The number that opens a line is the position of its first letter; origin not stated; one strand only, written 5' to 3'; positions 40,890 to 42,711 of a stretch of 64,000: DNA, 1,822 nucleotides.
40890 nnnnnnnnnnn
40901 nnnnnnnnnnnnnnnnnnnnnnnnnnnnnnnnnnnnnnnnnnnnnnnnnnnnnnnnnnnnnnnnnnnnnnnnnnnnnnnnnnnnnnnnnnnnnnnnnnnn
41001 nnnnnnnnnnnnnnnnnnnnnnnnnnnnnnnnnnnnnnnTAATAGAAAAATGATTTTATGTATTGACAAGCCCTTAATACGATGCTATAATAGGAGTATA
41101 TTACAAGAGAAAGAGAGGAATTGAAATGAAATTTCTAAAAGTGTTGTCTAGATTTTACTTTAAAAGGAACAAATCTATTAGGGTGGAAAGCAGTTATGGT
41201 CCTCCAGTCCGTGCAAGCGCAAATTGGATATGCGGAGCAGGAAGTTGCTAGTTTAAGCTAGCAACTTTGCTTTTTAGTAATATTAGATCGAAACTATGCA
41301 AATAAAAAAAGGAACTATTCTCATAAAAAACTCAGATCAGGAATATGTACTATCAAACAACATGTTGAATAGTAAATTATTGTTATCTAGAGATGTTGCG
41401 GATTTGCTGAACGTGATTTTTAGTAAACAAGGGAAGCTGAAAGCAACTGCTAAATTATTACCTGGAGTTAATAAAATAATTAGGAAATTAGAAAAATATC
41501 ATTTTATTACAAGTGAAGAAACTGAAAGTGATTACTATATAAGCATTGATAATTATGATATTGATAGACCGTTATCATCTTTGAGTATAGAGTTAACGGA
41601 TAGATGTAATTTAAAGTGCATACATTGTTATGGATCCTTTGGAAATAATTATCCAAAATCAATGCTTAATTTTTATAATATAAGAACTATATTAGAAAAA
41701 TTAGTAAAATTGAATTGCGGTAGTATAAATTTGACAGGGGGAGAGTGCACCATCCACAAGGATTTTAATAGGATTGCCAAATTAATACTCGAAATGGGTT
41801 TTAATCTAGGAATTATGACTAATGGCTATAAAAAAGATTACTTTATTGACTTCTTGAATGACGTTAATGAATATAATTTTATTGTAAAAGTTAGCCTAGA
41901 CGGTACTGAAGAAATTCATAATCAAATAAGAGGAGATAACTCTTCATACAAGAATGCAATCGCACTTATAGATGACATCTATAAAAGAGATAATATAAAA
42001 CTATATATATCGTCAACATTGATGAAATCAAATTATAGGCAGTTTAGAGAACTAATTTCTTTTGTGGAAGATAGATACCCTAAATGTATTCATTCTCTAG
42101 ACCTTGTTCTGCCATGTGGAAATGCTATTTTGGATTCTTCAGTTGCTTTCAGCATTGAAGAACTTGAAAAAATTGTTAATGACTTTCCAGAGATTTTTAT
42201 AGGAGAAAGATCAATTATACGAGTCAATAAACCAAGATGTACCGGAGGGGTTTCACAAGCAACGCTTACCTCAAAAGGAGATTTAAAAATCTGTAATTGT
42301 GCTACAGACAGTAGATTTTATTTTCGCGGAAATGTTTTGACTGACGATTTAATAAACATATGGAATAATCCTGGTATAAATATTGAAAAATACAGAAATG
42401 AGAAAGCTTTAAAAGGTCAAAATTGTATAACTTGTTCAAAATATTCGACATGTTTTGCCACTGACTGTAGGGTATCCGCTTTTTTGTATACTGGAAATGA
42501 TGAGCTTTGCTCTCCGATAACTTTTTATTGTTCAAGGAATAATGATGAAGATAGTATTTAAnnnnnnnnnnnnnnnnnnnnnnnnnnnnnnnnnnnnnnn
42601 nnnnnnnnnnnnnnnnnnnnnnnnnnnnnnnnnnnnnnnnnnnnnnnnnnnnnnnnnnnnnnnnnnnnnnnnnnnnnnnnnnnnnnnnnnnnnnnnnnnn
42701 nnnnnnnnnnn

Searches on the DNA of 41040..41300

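Call 63: search_rna_families(source=window, start=41040, end=41300, threshold=evalue, max_evalue=1)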
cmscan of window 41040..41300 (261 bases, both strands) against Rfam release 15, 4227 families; matches with E-value up to 1: 1.
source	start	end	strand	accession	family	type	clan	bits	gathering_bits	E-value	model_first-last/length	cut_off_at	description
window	41213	41287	-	RF00112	CyaR_RyeE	Gene; sRNA;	-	21.4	47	0.1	1-85/85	no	CyaR/Rye RNA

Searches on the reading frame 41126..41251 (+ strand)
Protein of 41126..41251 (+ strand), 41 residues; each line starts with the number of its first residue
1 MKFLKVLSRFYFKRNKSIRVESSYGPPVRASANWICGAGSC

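Call 5: search_protein_families(library=ncbifam, proteins=[window:41126-41251:+], max_evalue=0.01)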
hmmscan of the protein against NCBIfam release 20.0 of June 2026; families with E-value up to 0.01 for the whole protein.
window:41126-41251:+ (41 aa): 0 families

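Call 6: search_protein_families(library=pfam, proteins=[window:41126-41251:+], max_evalue=0.01)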
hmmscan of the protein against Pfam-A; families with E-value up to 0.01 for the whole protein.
window:41126-41251:+ (41 aa): 0 families

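Call 12: find_encoding_contigs(protein=window:41126-41251:+, flank=10000, max_places=10)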
Protein window:41126-41251:+ (41 aa): no gene with exactly this product is on record in the collection.

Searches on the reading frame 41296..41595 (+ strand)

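Call 68: search_protein_families(library=pfam, proteins=[window:41296-41595:+], max_evalue=5)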
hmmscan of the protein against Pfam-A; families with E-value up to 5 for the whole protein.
window:41296-41595:+ (100 aa): 1 family
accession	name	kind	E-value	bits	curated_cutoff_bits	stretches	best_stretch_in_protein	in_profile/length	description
PF21980.2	MksE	-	0.0027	18.5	27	1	13-81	90-150/163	Condensin complex protein MksE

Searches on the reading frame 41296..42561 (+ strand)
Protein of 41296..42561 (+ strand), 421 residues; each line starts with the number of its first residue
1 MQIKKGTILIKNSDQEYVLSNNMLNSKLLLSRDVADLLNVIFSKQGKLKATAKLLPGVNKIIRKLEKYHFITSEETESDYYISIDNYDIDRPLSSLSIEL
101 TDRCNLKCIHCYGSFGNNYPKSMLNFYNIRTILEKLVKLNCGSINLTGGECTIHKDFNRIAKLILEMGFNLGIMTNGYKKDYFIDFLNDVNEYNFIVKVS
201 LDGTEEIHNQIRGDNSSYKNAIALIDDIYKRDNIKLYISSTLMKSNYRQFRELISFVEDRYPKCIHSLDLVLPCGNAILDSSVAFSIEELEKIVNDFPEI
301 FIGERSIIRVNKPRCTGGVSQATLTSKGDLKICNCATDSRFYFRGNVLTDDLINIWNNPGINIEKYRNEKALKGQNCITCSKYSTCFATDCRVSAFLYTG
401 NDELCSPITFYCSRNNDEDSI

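Call 5: search_protein_families(library=ncbifam, proteins=[window:41296-42561:+], max_evalue=0.01)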
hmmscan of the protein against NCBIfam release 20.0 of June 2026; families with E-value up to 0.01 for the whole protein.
window:41296-42561:+ (421 aa): 62 families (the best 25 are shown)
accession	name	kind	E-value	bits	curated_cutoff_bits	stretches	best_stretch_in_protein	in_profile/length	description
TIGR04133.1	rSAM_w_lipo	hypoth_equivalog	4e-27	95.1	425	1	91-388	21-329/350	TIGR04133 family radical SAM/SPASM protein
TIGR04051.1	rSAM_NirJ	equivalog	6.3e-24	84.6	515.45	1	99-260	7-166/354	heme d1 biosynthesis radical SAM protein NirJ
TIGR04546.1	rSAM_ahbC_deAc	equivalog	1.5e-22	80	650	1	98-265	43-208/390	12,18-didecarboxysiroheme deacetylase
TIGR03962.1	mycofact_rSAM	equivalog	1e-21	77.5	265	1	95-259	13-175/339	mycofactocin radical SAM maturase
TIGR04545.1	rSAM_ahbD_hemeb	equivalog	5e-21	75.5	500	2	98-299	4-203/339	heme b synthase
TIGR04303.1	GeoRSP_rSAM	equivalog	8.4e-21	74.9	400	2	100-260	11-167/325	GeoRSP system radical SAM/SPASM protein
TIGR04403.1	rSAM_skfB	equivalog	2.3e-20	72.8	300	1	95-257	105-264/402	sporulation killing factor system radical SAM maturase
TIGR04251.1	SCM_rSAM_ScmF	equivalog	1.8e-18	67.1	400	1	92-304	2-217/353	SynChlorMet cassette radical SAM/SPASM protein ScmF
TIGR04053.2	TIGR04053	equivalog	4.5e-18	65.6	395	1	98-293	12-206/366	TIGR04053 family radical SAM/SPASM domain-containing protein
TIGR04317.1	W_rSAM_matur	equivalog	5.9e-18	65.1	380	1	95-297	5-210/349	tungsten cofactor oxidoreductase radical SAM maturase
TIGR02666.1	moaA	equivalog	6.3e-17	61.5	284.05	1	90-260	6-183/336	GTP 3',8-cyclase MoaA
TIGR04340.1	rSAM_ACGX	hypoth_equivalog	2e-16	60.1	400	2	96-258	5-170/341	radical SAM/SPASM domain protein, ACGX system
TIGR04250.1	SCM_rSAM_ScmE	equivalog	2.7e-16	59.4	400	1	95-259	4-167/358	SynChlorMet cassette radical SAM/SPASM protein ScmE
NF050035.1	rSAM_WgK_link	exception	4.3e-16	58.9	650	2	96-276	11-189/367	radical SAM/SPASM peptide maturase WgkB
TIGR02109.1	PQQ_syn_pqqE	equivalog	6.7e-16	58.2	381.35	1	92-409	6-330/358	pyrroloquinoline quinone biosynthesis protein PqqE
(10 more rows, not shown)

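Call 6: search_protein_families(library=pfam, proteins=[window:41296-42561:+], max_evalue=0.01)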
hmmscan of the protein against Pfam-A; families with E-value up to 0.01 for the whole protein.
window:41296-42561:+ (421 aa): 2 families
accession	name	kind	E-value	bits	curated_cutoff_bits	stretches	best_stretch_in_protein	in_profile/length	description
PF04055.27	Radical_SAM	-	1e-15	58.7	29.5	1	98-256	1-165/166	Radical SAM superfamily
PF13186.11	SPASM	-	7.4e-05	23.4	21.5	1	315-380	1-66/67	Iron-sulfur cluster-binding domain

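Call 13: find_encoding_contigs(protein=window:41296-42561:+, flank=10000, max_places=10)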
Protein window:41296-42561:+ (421 aa): 10 contigs read that carry it; 10 places shown.
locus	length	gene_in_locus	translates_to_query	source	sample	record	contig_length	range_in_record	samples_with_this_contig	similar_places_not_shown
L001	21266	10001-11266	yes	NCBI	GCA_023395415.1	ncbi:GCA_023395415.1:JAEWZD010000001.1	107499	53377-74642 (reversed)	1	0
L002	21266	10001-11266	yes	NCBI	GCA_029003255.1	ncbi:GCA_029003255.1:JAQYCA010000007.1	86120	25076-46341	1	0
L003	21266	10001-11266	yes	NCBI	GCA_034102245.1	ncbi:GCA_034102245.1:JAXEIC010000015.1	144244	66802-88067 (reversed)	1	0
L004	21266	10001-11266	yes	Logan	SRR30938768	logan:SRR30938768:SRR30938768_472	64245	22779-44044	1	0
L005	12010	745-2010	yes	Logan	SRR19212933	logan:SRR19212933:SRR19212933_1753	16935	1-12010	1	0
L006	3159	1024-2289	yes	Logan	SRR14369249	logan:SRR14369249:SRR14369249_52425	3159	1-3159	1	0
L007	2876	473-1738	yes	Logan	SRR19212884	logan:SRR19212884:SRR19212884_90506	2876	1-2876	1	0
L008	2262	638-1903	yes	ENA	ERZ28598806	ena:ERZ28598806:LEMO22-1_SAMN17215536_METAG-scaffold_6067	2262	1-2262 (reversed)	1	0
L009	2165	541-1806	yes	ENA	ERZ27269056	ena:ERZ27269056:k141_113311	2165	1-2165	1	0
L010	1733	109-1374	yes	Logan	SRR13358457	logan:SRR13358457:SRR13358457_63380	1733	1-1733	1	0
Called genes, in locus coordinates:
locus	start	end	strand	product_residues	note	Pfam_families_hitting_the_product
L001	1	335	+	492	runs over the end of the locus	PF13941:MutL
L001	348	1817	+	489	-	PF06368:Met_asp_mut_E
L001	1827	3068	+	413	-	PF05034:MAAL_N, PF07476:MAAL_C, PF13378:MR_MLE_C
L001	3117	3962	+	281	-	PF05681:Fumerase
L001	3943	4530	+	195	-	PF05683:Fumerase_C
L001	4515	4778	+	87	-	PF06857:ACP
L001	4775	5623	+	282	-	PF03328:HpcH_HpaI, PF15617:C-C_Bond_Lyase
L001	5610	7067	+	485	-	PF04223:CitF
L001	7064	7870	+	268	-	PF00575:S1 (faint), PF13509:S1_2 (weak), PF21543:CvfB_2nd (weak), PF17783:WHD_CvfB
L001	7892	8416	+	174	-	-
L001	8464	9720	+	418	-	PF00860:Xan_ur_permease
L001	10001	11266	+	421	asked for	PF04055:Radical_SAM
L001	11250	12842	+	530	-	PF00664:ABC_membrane, PF00005:ABC_tran, PF02463:SMC_N (faint), PF13304:AAA_21 (weak)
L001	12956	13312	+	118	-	PF07009:NusG_II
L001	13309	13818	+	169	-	PF07456:Hpre_diP_synt_I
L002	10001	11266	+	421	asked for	PF04055:Radical_SAM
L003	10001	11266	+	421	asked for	PF04055:Radical_SAM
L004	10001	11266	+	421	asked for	PF04055:Radical_SAM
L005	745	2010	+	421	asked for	PF04055:Radical_SAM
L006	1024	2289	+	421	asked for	PF04055:Radical_SAM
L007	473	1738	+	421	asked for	PF04055:Radical_SAM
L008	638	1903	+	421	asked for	PF04055:Radical_SAM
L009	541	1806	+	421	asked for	PF04055:Radical_SAM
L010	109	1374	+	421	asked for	PF04055:Radical_SAM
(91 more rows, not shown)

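Call 16: find_homologous_proteins(query=window:41296-42561:+)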
Query window:41296-42561:+ (421 aa): 1106 proteins with E <= 0.001 among 6101 candidates; the best 120 are listed.
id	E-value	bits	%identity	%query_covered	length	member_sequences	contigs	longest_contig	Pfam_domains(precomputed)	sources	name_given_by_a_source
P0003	7.7e-280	946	100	100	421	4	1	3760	PF04055.28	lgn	-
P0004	5.4e-128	445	50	98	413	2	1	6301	PF04055.28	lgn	-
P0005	6.6e-121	422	50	96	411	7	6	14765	PF04055.28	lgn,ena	-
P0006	5.4e-90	320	40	97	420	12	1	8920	PF04055.28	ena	-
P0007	1.2e-89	319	41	97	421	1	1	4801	PF04055.28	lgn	-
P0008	2.7e-84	301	41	95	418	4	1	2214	PF04055.28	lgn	-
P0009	8.4e-81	290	38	99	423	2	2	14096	PF04055.28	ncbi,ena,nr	ncbi:MAG: radical SAM protein [Lachnospiraceae bacterium]|nr:radical SAM protein [Lachnospiraceae ba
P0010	2.2e-78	282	39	98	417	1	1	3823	PF04055.28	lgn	-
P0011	1.9e-77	279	37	99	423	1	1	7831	PF04055.28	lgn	-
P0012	1.7e-76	276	39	97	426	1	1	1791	PF04055.28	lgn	-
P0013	1.8e-74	269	38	97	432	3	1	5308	PF04055.28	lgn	-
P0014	1.4e-72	263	37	98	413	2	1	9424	PF04055.28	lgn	-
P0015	2.2e-72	262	37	98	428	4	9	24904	PF04055.28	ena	-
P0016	3.4e-72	262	37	96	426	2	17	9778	PF04055.28,PF13353.12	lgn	-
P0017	4.2e-71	258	41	78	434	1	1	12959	PF04055.28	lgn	-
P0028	2.0e-18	85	27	75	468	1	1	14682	PF04055.28,PF05402.19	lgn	-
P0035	1.2e-15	75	27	71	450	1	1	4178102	PF04055.28,PF05402.19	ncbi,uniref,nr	ncbi:radical SAM protein [Clostridium sp. Marseille-P2415]|uniref:radical SAM protein n=1 Tax=Clostr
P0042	1.0e-14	72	26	94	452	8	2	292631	PF13186.12,PF04055.28,PF05402.19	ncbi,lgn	-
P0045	8.0e-14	69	26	71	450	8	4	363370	PF04055.28,PF05402.19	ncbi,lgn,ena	-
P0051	1.3e-12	65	43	19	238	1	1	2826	PF04055.28,PF05402.19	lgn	-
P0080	1.4e-8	52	30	41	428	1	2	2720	PF13186.12,PF04055.28,PF05402.19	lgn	-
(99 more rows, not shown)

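Call 19: find_encoding_contigs(protein=P0005, flank=6000, max_places=4)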
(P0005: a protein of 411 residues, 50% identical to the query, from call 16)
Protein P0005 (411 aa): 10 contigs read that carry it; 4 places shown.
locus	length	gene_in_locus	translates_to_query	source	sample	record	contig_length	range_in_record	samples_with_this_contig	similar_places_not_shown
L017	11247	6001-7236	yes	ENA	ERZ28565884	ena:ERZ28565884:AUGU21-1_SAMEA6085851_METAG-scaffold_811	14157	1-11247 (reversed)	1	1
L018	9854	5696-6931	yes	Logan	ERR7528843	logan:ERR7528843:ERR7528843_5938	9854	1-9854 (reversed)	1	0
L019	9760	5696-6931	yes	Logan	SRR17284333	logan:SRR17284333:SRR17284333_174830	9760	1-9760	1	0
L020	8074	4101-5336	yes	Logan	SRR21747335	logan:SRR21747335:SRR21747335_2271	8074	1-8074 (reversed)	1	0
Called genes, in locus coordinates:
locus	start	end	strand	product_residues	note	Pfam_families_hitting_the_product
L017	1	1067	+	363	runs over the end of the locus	PF17170:DUF5128 (weak)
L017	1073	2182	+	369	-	PF17170:DUF5128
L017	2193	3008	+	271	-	-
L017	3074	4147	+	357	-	PF12704:MacB_PCD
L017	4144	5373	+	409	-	PF02687:FtsX (weak)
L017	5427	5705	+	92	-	-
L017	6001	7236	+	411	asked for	PF04055:Radical_SAM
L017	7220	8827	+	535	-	PF00664:ABC_membrane (weak), PF02463:SMC_N, PF00005:ABC_tran, PF13173:AAA_14 (faint), PF13304:AAA_21 (weak)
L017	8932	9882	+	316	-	-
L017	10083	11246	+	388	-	?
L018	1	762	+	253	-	?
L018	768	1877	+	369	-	PF17170:DUF5128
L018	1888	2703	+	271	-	-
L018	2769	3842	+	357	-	PF12704:MacB_PCD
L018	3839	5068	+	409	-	PF02687:FtsX (weak)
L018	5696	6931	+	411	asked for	PF04055:Radical_SAM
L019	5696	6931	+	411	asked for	PF04055:Radical_SAM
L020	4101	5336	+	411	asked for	PF04055:Radical_SAM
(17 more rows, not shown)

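Call 45: search_solved_structures(query=window:41296-42561:+, max_evalue=0.001)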
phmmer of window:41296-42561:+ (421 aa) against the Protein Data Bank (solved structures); distinct sequences matched with E-value up to 0.001: 7.
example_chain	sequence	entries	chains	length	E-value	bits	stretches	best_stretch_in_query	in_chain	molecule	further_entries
6efn_A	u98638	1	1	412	2.7e-18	69.2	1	90-254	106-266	Sporulation killing factor maturation protein SkfB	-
7tol_A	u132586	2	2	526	1e-07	34.4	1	60-206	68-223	glycerol dibiphytanyl glycerol tetraether - macrocyclic archaeol synthase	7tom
2fb2_A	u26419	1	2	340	1.1e-07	34.3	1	89-210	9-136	Molybdenum cofactor biosynthesis protein A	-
1tv7_A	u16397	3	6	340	2.1e-07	33.4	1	89-209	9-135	Molybdenum cofactor biosynthesis protein A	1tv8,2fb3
7vob_C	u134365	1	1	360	6.2e-06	28.5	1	96-222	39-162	Cytosylglucuronate decarboxylase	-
7voc_C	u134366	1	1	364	6.3e-06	28.5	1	96-222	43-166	Cytosylglucuronate decarboxylase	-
6c8v_A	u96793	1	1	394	0.00074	21.7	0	92-191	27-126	Coenzyme PQQ synthesis protein E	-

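Call 47: find_encoding_contigs(protein=P0009, flank=5000, max_places=2)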
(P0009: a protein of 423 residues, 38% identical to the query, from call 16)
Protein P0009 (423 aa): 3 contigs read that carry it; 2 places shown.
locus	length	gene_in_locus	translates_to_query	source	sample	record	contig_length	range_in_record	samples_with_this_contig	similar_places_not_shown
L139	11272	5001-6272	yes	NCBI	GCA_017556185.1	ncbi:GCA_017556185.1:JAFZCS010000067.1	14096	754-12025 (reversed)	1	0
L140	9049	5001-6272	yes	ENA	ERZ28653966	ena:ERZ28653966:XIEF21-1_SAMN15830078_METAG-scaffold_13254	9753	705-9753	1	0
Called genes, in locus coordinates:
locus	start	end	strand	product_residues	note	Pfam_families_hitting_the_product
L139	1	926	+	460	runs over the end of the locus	PF01225:Mur_ligase, PF08245:Mur_ligase_M, PF02875:Mur_ligase_C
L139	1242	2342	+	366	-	PF07261:DnaB_2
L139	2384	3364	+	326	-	PF20720:nSTAND3 (faint), PF01695:IstB_IS21, PF00308:Bac_DnaA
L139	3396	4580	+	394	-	PF13793:Pribosyltran_N, PF00156:Pribosyltran, PF14572:Pribosyl_synth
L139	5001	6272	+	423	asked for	PF04055:Radical_SAM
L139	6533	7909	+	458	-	PF00005:ABC_tran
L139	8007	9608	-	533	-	PF09847:12TM_1, PF16949:ABC_tran_2 (weak)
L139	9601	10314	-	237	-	PF00005:ABC_tran, PF13304:AAA_21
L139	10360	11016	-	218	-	PF00702:Hydrolase, PF12710:HAD, PF13419:HAD_2, PF13242:Hydrolase_like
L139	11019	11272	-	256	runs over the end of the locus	PF02811:PHP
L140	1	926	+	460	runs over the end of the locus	PF01225:Mur_ligase, PF08245:Mur_ligase_M, PF02875:Mur_ligase_C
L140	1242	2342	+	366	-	PF07261:DnaB_2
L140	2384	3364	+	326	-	PF20720:nSTAND3 (faint), PF00308:Bac_DnaA, PF01695:IstB_IS21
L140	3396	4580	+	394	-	PF13793:Pribosyltran_N, PF00156:Pribosyltran, PF14572:Pribosyl_synth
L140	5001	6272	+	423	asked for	PF04055:Radical_SAM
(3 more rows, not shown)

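Call 48: find_encoding_contigs(protein=P0015, flank=5000, max_places=2)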
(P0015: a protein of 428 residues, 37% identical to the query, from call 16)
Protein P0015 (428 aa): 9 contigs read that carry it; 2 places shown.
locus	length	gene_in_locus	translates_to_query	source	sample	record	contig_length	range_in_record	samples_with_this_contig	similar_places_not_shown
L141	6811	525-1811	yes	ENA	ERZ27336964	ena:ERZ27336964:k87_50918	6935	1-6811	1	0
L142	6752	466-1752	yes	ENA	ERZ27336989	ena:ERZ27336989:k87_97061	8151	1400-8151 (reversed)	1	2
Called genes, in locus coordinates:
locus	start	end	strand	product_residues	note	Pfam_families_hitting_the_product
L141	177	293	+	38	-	-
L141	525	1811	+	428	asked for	PF04055:Radical_SAM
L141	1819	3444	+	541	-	PF00664:ABC_membrane, PF00005:ABC_tran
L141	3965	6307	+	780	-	PF02743:dCache_1, PF00990:GGDEF, PF00563:EAL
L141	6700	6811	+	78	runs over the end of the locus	?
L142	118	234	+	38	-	-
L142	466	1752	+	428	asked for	PF04055:Radical_SAM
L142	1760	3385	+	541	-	PF00664:ABC_membrane, PF00005:ABC_tran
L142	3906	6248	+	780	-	PF02743:dCache_1, PF00990:GGDEF, PF00563:EAL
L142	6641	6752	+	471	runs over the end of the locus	PF13727:CoA_binding_3, PF02397:Bac_transf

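Call 49: find_encoding_contigs(protein=P0006, flank=5000, max_places=2)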
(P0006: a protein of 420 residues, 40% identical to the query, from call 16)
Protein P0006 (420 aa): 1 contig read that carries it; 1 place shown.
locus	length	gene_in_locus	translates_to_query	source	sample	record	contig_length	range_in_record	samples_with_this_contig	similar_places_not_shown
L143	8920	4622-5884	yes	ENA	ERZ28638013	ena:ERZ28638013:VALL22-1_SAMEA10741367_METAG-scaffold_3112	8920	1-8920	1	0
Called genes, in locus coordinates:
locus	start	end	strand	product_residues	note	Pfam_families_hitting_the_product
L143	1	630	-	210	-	?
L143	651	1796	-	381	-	PF03389:MobA_MobL (weak)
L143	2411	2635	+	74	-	PF19807:DUF6290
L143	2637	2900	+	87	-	PF05016:ParE_toxin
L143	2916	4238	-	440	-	-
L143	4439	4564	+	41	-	-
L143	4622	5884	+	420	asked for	PF04055:Radical_SAM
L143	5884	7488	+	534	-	PF00005:ABC_tran, PF13304:AAA_21 (faint)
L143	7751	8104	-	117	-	-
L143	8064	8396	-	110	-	-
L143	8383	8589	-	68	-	-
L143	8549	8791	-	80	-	-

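Call 57: list_cluster_members(proteins=[window:41296-42561:+, window:45910-46734:+, window:39759-41015:+, window:45107-45910:+])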
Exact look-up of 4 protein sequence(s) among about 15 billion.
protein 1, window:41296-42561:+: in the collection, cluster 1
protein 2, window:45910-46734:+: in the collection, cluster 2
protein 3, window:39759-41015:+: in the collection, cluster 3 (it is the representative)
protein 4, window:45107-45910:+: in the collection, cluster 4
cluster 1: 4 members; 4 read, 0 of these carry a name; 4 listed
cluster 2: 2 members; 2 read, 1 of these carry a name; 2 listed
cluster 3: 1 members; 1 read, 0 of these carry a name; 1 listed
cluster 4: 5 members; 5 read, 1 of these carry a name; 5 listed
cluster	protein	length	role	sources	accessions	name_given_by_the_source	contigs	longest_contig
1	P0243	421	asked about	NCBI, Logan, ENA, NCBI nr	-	-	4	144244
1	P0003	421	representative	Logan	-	-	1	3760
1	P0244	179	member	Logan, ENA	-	-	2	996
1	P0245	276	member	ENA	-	-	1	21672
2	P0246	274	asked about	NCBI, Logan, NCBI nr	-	-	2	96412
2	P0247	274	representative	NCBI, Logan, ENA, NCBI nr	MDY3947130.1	MAG: rod shape-determining protein MreC [Ezakiella sp.] | rod shape-determining protein MreC [Ezakiella sp.]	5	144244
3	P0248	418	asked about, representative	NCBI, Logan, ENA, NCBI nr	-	-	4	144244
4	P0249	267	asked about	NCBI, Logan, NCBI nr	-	-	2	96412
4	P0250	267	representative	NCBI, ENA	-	-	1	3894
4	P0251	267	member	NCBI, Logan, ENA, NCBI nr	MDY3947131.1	MAG: JAB domain-containing protein [Ezakiella sp.] | JAB domain-containing protein [Ezakiella sp.]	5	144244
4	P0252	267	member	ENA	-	-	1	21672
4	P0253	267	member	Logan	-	-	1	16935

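Call 75: find_encoding_contigs(protein=P0004, flank=5000, max_places=3)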
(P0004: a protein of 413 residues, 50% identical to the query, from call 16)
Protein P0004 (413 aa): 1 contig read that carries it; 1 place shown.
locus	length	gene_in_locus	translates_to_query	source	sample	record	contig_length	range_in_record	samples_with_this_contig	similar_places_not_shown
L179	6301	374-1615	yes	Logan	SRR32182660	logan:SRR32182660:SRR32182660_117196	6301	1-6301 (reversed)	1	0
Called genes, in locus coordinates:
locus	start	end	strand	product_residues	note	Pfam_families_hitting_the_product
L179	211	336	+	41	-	-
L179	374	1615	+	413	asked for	PF04055:Radical_SAM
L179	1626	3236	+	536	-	PF00664:ABC_membrane (weak), PF02463:SMC_N (faint), PF00005:ABC_tran, PF13401:AAA_22 (weak), PF13304:AAA_21 (weak)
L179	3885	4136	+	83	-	PF00005:ABC_tran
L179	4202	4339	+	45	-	-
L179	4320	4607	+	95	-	-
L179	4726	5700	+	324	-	PF00710:Asparaginase, PF17763:Asparaginase_C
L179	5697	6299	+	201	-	?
